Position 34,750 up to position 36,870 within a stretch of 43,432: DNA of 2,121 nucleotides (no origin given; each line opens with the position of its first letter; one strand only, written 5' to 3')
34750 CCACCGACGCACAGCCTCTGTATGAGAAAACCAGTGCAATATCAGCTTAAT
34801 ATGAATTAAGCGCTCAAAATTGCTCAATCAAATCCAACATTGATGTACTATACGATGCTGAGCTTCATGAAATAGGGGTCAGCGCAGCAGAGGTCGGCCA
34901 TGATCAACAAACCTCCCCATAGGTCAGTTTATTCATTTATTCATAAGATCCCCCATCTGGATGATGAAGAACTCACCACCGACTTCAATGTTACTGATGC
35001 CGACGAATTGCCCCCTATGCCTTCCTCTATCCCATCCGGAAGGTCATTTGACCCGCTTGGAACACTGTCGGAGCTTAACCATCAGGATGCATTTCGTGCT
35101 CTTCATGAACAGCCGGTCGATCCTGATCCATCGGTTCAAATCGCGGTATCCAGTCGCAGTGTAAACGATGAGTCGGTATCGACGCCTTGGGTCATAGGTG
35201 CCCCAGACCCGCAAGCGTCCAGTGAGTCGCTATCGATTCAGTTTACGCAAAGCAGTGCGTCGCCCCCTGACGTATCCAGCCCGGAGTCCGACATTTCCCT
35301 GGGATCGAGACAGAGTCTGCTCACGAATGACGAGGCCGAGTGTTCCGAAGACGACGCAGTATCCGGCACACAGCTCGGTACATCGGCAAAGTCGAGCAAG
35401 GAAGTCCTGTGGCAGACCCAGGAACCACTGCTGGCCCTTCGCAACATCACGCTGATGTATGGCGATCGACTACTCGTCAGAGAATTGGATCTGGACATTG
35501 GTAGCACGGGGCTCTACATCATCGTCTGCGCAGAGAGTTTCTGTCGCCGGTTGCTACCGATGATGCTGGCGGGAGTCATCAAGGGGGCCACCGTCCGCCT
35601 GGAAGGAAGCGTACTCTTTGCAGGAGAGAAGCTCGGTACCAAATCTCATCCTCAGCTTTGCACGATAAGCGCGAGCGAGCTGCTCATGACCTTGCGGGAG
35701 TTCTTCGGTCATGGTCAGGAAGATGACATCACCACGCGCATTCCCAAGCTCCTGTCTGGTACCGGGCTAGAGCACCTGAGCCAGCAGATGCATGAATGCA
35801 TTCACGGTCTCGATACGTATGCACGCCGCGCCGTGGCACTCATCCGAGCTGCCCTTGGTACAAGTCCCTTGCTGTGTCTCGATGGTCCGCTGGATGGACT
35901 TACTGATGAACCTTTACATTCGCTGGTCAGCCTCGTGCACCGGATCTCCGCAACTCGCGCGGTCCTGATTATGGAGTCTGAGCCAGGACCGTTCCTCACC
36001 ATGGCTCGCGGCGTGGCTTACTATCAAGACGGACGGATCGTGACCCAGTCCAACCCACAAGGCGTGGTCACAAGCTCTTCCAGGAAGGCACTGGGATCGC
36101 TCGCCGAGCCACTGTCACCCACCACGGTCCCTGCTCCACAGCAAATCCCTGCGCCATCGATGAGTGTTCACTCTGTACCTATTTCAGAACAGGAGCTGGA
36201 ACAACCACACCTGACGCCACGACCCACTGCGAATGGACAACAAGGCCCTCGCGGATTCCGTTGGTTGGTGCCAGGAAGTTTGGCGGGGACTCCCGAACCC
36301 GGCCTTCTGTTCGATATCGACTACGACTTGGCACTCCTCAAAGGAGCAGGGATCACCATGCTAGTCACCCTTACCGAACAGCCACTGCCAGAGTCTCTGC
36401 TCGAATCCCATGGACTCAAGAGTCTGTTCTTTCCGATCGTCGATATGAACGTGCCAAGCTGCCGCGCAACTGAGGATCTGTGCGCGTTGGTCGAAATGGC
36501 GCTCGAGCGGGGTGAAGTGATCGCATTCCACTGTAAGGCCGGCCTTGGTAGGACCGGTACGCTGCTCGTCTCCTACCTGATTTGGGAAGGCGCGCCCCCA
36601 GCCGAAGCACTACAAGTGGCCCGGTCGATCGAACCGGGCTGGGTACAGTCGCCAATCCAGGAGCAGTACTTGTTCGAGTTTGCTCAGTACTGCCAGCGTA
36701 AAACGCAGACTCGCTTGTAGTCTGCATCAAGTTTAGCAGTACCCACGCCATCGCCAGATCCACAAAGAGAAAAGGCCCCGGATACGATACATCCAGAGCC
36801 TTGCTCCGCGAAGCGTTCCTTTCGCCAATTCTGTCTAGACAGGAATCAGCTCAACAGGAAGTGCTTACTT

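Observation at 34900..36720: Degenerate ABC-ATPase domain fused to a CX5R dual-specificity phosphatase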

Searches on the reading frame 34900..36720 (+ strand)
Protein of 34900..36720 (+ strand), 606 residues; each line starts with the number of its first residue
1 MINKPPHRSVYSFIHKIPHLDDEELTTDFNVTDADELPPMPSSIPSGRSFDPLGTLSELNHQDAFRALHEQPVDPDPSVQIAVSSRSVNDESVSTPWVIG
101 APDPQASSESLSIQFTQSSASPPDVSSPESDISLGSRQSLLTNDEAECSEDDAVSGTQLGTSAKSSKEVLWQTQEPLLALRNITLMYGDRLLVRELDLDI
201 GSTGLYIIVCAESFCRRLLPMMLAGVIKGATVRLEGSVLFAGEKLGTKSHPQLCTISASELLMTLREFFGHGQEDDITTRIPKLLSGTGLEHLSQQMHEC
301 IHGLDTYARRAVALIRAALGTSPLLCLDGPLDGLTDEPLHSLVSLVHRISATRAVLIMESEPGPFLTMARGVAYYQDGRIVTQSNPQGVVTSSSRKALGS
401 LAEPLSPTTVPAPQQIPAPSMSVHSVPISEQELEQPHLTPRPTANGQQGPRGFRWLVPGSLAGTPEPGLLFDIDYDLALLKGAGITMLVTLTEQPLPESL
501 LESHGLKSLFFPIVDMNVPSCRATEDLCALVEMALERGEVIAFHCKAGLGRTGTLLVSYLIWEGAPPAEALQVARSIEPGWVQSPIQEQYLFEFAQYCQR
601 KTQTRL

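Call 3: search_protein_families(library=pfam, proteins=[window:34900-36720:+], max_evalue=1)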
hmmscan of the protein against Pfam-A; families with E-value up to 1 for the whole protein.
window:34900-36720:+ (606 aa): 7 families
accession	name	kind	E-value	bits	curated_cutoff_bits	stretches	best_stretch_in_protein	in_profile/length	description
PF22785.1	Tc-R-P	-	3.9e-19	69.6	27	1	463-565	2-106/106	Polymorphic toxin system, DSP-PTPase phosphatase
PF22784.1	PTP-SAK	-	1e-16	61.8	27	1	450-570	1-119/153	Swiss Army Knife protein, DSP-PTPase phosphatase domain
PF00782.25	DSPc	-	6e-06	26.5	33.5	1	479-562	13-97/133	Dual specificity phosphatase, catalytic domain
PF22741.1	PTP-NADK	-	0.0002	21.3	27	1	508-565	79-136/163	DSP-PTPase phosphatase fused to NAD+ Kinase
PF14566.11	PTPlike_phytase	-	0.0061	17.1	27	1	503-559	99-154/158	Inositol hexakisphosphate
PF00102.32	Y_phosphatase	-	0.013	15.5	20.9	1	524-566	151-197/234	Protein-tyrosine phosphatase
PF13350.11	Y_phosphatase3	-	0.17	12.3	22.2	1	522-562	113-152/240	Tyrosine phosphatase family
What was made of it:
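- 36238..36693 (+): DUSP23/Cdc14-like Cys-based phosphatase domain (residues 447-598), with general acid D515 (VDMNVP), nucleophile C545 and R551 (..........). PF22785 at 3.9e-19 and PF22784 at 1e-16 (call 3).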

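Call 4: search_protein_families(library=ncbifam, proteins=[window:34900-36720:+], max_evalue=1)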
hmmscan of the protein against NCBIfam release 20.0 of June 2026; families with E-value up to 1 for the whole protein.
window:34900-36720:+ (606 aa): 30 families (the best 25 are shown)
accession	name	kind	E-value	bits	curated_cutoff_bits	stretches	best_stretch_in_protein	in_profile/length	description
NF008621.0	PRK11607.1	equivalog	5.8e-06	25.3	613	1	172-389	14-237/377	putrescine ABC transporter ATP-binding subunit PotG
NF010159.0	PRK13638.1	equivalog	2e-05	24.1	489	1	260-397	98-231/271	energy-coupling factor ABC transporter ATP-binding protein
TIGR03411.1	urea_trans_UrtD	equivalog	2.6e-05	24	304.1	1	273-384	116-224/242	urea ABC transporter ATP-binding protein UrtD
NF008186.0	PRK10938.1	equivalog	0.00015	20.3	459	2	301-388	133-221/490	molybdate ABC transporter ATP-binding protein ModF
TIGR01166.1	cbiO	subfamily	0.00036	20.1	211.8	1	273-359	100-183/190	cobalt ABC transporter, ATP-binding protein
NF010061.0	PRK13538.1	equivalog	0.00067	19.2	195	1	175-349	3-179/211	cytochrome c biogenesis heme-transporting ATPase CcmA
NF008420.0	PRK11247.1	equivalog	0.00079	18.7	395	1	178-379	13-211/257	aliphatic sulfonates ABC transporter ATP-binding protein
NF009025.0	PRK12361.1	equivalog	0.00092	17.5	505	1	476-563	111-199/546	hypothetical protein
NF008364.0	PRK11160.1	equivalog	0.003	16.2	630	1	303-393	476-565/575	heme ABC transporter ATP-binding protein/permease CydC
TIGR03864.1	PQQ_ABC_ATP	hypoth_equivalog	0.0044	16.5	302.25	1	279-357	111-186/236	ABC transporter, ATP-binding subunit, PQQ-dependent alcohol dehydrogenase system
NF006987.0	PRK09452.1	equivalog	0.0056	15.4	482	1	171-387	11-233/378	spermidine/putrescine ABC transporter ATP-binding protein PotA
TIGR03258.1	PhnT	equivalog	0.011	14.8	499.15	1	276-389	114-227/359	2-aminoethylphosphonate ABC transport system ATP-binding subunit PhnT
TIGR04521.1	ECF_ATPase_2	equivalog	0.02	14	330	1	273-402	116-245/279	energy-coupling factor transporter ATPase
TIGR02857.1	CydD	equivalog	0.02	13.9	435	1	165-358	309-513/529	thiol reductant ABC exporter subunit CydD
NF043075.1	MMSYN1_0197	equivalog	0.027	13.4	550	1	177-334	2-163/341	spermidine/putrescine ABC transporter ATP-binding protein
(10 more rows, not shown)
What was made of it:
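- Checked: About 25 NCBIfam ABC-NBD models hit weakly, the best being PotG at 5.8e-6 over residues 172-389 (call 4).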

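Call 6: find_homologous_proteins(query=window:34900-36720:+, max_evalue=0.001)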
Query window:34900-36720:+ (606 aa): 10 proteins with E <= 0.001 among 8000 candidates.
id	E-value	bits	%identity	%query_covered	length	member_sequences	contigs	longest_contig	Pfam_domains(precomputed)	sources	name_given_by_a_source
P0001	0.0e+0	1351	100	100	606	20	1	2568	PF22784.2,PF22785.2,PF00782.26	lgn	-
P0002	0.0e+0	1195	89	100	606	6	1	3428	PF22784.2,PF22785.2,PF00782.26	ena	-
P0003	6.4e-276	934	71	99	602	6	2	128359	PF22784.2,PF22785.2,PF00782.26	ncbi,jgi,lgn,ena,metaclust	metaclust:\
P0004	1.8e-271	920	70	99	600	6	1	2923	PF22784.2,PF22785.2,PF00782.26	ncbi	-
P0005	3.3e-189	648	52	97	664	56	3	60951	PF22784.2,PF22785.2,PF00782.26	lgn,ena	-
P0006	1.0e-183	630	52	100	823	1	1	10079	PF22784.2,PF22785.2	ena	-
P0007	2.2e-166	573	49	99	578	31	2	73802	PF22784.2,PF22785.2,PF00782.26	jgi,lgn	jgi:atypical dual specificity phosphatase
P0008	3.1e-147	510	46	98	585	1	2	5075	PF22784.2,PF22741.2,PF22785.2,PF00782.26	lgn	-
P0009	1.7e-145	504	47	96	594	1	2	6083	PF22784.2,PF22785.2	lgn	-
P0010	1.1e-124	435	50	70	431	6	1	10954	PF22784.2,PF22741.2,PF22785.2,PF00782.26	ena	-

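Call 13: find_encoding_contigs(protein=P0003, flank=10000, max_places=3)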
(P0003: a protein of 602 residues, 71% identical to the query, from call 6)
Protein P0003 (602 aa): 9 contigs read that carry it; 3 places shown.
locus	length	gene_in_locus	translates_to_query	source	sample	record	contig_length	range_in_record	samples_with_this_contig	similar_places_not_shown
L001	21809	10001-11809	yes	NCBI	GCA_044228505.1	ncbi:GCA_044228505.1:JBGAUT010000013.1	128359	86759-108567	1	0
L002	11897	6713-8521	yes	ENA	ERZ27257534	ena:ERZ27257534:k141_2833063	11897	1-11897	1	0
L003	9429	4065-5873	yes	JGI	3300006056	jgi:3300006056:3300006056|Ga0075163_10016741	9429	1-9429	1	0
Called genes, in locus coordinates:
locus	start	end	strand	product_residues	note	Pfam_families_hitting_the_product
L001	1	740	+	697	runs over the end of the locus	PF07715:Plug, PF00593:TonB_dep_Rec_b-barrel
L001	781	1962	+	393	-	-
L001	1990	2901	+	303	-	PF01039:Carboxyl_trans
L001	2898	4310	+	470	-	PF08245:Mur_ligase_M (weak), PF02875:Mur_ligase_C, PF27239:FOL3_C (faint)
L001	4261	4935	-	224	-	-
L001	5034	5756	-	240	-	PF01965:DJ-1_PfpI, PF17124:ThiJ_like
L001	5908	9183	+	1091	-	PF13620:CarboxypepD_reg, PF25183:OMP_b-brl_4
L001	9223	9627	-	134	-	-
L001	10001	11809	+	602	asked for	PF22784:PTP-SAK, PF22785:Tc-R-P, PF00782:DSPc (weak)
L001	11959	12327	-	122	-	-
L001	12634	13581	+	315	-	-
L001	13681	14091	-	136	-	PF03358:FMN_red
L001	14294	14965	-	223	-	-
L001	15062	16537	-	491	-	PF00027:cNMP_binding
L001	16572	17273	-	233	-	-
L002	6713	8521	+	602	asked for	PF22784:PTP-SAK, PF22785:Tc-R-P, PF00782:DSPc (weak)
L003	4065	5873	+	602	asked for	PF22784:PTP-SAK, PF22785:Tc-R-P, PF00782:DSPc (weak)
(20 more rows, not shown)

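Call 17: find_related_loci(query=A1, collection=genome_contigs, flank=8000)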
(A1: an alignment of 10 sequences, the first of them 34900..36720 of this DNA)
Query A1 (606 aa) in genome_contigs; peptide patterns used: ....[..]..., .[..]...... (x = any residue, [..] = any of these).
70 stretches matched a pattern; 8 encode a relative of the query (tblastn E <= 1e-3); 8 distinct loci.
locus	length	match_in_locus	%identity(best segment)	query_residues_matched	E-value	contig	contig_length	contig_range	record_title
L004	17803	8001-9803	71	1-601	0e+0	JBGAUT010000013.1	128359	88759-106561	MAG: Polyangia bacterium isolate MAG_MBR_AS.52 MBRAS-52_NODE_13_length_128359_cov_5.998924, whole genome shotgun sequenc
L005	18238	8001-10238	39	169-603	9e-91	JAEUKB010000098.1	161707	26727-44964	MAG: Myxococcales bacterium isolate new MAG-84 k141_3812716, whole genome shotgun sequence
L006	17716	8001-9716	49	1-601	9e-173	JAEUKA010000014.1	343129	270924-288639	MAG: Myxococcales bacterium isolate new MAG-83 k141_3524997, whole genome shotgun sequence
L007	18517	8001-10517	38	72-603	2e-85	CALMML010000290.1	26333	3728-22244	MAG TPA_asm: uncultured Myxococcales bacterium isolate SRR5676451_bin.61_CONCOCT_v1.1_MAG genome assembly, contig: ERZ72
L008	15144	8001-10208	39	169-604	8e-82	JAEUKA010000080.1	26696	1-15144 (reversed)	MAG: Myxococcales bacterium isolate new MAG-83 k141_552739, whole genome shotgun sequence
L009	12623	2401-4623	38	169-598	2e-76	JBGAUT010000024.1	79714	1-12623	MAG: Polyangia bacterium isolate MAG_MBR_AS.52 MBRAS-52_NODE_24_length_79714_cov_5.874104, whole genome shotgun sequence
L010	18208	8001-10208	38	168-604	1e-79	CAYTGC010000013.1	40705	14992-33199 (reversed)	MAG TPA_asm: uncultured Myxococcales bacterium isolate SRP189682_co2_104 genome assembly, contig: NODE_985_length_40705_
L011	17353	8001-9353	31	180-601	8e-64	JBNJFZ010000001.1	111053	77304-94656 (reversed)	MAG: Myxococcota bacterium isolate Y22_60dBSe2.bin.176 NODE_122_length_111053_cov_19.474224, whole genome shotgun sequen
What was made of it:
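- Related MAGs carry both class-B and class-C genes, so a trans NBD partner exists (call 17).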

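Call 25: predict_structure(alignment_id=A1)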
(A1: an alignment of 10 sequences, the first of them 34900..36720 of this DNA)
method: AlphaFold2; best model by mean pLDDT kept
length: 606 residues; sequences in the alignment: 10
mean_pLDDT: 58.4   pTM: 0.42
mean pLDDT of the five models: 58.4, 54.9, 51.3, 45.4, 41.4
residues with pLDDT >= 90: 67; 70-90: 187; 50-70: 92; < 50: 260
segments of 3 or more residues with pLDDT < 50: 1-166, 384-470, 472-475
pLDDT, mean of each block of 10 residues (from residue 1): 30 31 31 32 35 34 39 41 32 26 31 26 31 27 26 26 50 88 85 89 93 82 70 83 65 83 87 65 81 89 88 89 89 89 93 93 90 88 46 27 32 31 27 24 32 38 37 54 65 66 69 56 71 65 60 72 77 70 76 82 58
secondary structure, 60 per line:
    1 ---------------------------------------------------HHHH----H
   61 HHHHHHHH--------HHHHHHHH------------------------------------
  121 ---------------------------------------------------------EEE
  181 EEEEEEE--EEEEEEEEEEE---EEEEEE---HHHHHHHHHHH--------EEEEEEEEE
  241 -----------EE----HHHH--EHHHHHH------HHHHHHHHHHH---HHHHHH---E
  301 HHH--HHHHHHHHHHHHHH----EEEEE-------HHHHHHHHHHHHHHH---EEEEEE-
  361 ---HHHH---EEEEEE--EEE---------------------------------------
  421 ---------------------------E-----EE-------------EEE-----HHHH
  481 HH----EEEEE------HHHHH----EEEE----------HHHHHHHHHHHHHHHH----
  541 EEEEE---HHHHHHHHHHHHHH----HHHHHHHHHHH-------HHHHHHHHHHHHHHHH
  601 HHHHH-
elements in order: H52-55 H60-68 H77-84 E178-187 E190-200 E204-209 H213-223 E232-240 H258-261 H265-270 H277-287 H291-296 H306-319 E324-328 H336-350 E354-359 H364-367 E371-376 E379-381 E469-471 H477-482 E487-491 H498-502 E507-510 H521-536 E541-545 H549-562 H567-577 H585-605
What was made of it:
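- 34900..35403 (+): N-terminal region (residues 1-168), predicted disordered and Ser/Pro/acid-rich. It has short conserved motifs (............, DELPP.P, RSFD.LGSL, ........, SLSIEI, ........). pLDDT 26-41 (call 25).
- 36064..36237 (+): Pro-rich disordered linker (residues 389-446). pLDDT below 50 for 384-470 (call 25).
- On ABC ATPase nucleotide-binding domain (functional): AF2 pLDDT is 80-93 for residues 170-385 (call 25).
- Checked: The AF2 model of residues 170-385 is confident (pLDDT 80-93, call 25).
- AF2 gave no confident inter-domain packing (pTM 0.42, call 25), and I could not run a multimer prediction. AF2 folds the domain confidently from a 10-sequence alignment (call 25).
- Tried and rejected: Inter-domain arrangement: not interpretable from the full-length AF2 model (pTM 0.42; PTP pLDDT 54-82; call 25).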

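Call 28: fold_search(model_id=the predicted structure, library=pdb)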
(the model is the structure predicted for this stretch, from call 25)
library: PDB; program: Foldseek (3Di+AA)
matches with E <= 10: 1726; with E <= 0.001: 1307
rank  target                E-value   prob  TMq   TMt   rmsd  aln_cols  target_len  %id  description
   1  9k3s_C                3.3e-11  1.00  0.30  0.67   3.9       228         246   17  Cryo-EM structure of E coli pstSCAB in the catalytic intermediate state (released 2026-02-18)
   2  7w7a_C                3.3e-11  1.00  0.29  0.74   3.5       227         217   20  Heme exporter in complex with Mn-containing protoporphyrin IX, Mn-anomalous data (released 2022-06-22)
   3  6xbd_I                2.4e-10  1.00  0.31  0.68   3.6       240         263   17  Cryo-EM structure of MlaFEDB in nanodiscs with phospholipid substrates (released 2020-07-01)
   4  9k3x_C                3.0e-10  1.00  0.30  0.69   3.5       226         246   17  Cryo-EM structure of E coli pstSCAB in the pretranslocation state (released 2026-02-18)
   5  6xgy_A                4.2e-10  1.00  0.30  0.65   3.8       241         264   18  Crystal structure of E. coli MlaFB ABC transport subunits in the dimeric state (released 2020-07-15)
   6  7w7b_K                5.4e-10  1.00  0.29  0.75   3.2       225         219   20  Heme exporter HrtBA in complex with protoporphyrin IX containing manganese(III), high resolution data (released 2022-06-22)
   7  5x41_B                6.4e-10  1.00  0.29  0.64   3.7       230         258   21  3.5A resolution structure of a cobalt energy-coupling factor transporter using LCP method-CbiMQO (released 2017-04-19)
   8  7w7b_G                6.8e-10  1.00  0.30  0.74   3.3       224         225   21  Heme exporter HrtBA in complex with protoporphyrin IX containing manganese(III), high resolution data (released 2022-06-22)
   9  7w7b_I                7.6e-10  1.00  0.29  0.73   3.5       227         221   19  Heme exporter HrtBA in complex with protoporphyrin IX containing manganese(III), high resolution data (released 2022-06-22)
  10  5x40_A                7.6e-10  1.00  0.29  0.58   3.8       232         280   20  Structure of a CbiO dimer bound with AMPPCP (released 2017-04-05)
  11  8z21_C                9.0e-10  1.00  0.30  0.53   3.8       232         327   16  Cryo-EM structure of Escherichia coli OppBCDF in the resting state (released 2025-04-16)
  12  7w7a_G                9.0e-10  1.00  0.29  0.71   4.0       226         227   19  Heme exporter in complex with Mn-containing protoporphyrin IX, Mn-anomalous data (released 2022-06-22)
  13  3puy_B                9.0e-10  1.00  0.28  0.46   3.6       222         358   19  Crystal Structure of an outward-facing MBP-Maltose transporter complex bound to AMP-PNP after crystal soaking of the p (released 2011-05-18)
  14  8z1y_C                9.6e-10  1.00  0.30  0.54   3.4       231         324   14  Cryo-EM structure of Escherichia coli DppABCDF in the pre-catalytic state (released 2025-01-29)
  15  3puv_B                9.6e-10  1.00  0.29  0.47   3.4       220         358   19  Crystal Structure of an outward-facing MBP-Maltose transporter complex bound to ADP-VO4 (released 2011-08-10)
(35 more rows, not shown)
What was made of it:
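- On ABC ATPase nucleotide-binding domain (functional): Foldseek's top 50 matches are all ABC NBDs, with E down to 3.3e-11 (call 28).
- Closest known: PstB and other ABC-transporter nucleotide-binding domains. Same: The overall RecA-like plus helical-subdomain fold is the same (Foldseek E about 1e-10 to 1e-11, TM 0.6-0.75; call 28).
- Closest known: MlaF-MlaB. Same: MlaFB structures are among the top fold matches of the pseudo-NBD (call 28).
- Checked: All 50 listed matches are ABC NBDs (call 28).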

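Call 35: search_protein_families(library=pfam, proteins=[L005:6669-7988:+, L011:6729-7979:+, L005:7989-8828:+], max_evalue=5)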
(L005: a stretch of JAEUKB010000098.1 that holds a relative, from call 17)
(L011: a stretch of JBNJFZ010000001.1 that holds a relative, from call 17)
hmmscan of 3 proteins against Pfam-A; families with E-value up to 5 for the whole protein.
L005:6669-7988:+ (440 aa): 0 families

L011:6729-7979:+ (416 aa): 0 families

L005:7989-8828:+ (280 aa): 10 families
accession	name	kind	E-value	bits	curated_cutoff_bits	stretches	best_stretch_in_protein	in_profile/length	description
PF00005.33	ABC_tran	-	2.8e-14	54.3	25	1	32-173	2-137/137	ABC transporter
PF13304.12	AAA_21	-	6.5e-05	23.6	27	2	162-202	257-299/304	AAA domain, putative AbiEii toxin, Type IV TA system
PF25199.1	nSTAND_NTPase5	-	0.0051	17.1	34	1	39-58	39-58/145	Novel STAND NTPase 5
PF13555.12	AAA_29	-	0.017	15.3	27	1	35-58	16-39/61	P-loop containing region of AAA domain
PF19742.4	DUF6231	-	0.03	15.4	35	1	144-211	30-95/145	Family of unknown function (DUF6231)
PF03193.22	RsgA_GTPase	-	0.06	13.6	30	1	21-63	87-128/174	RsgA GTPase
PF13191.12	AAA_16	-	0.16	12.9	32.6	1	42-61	25-44/167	AAA ATPase domain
PF13481.12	AAA_25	-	0.27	11.3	27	1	37-58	29-50/195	AAA domain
PF13604.12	AAA_30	-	0.3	11.2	27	1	41-62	18-39/191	AAA domain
PF13476.12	AAA_23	-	0.32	12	27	1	32-58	11-36/201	AAA domain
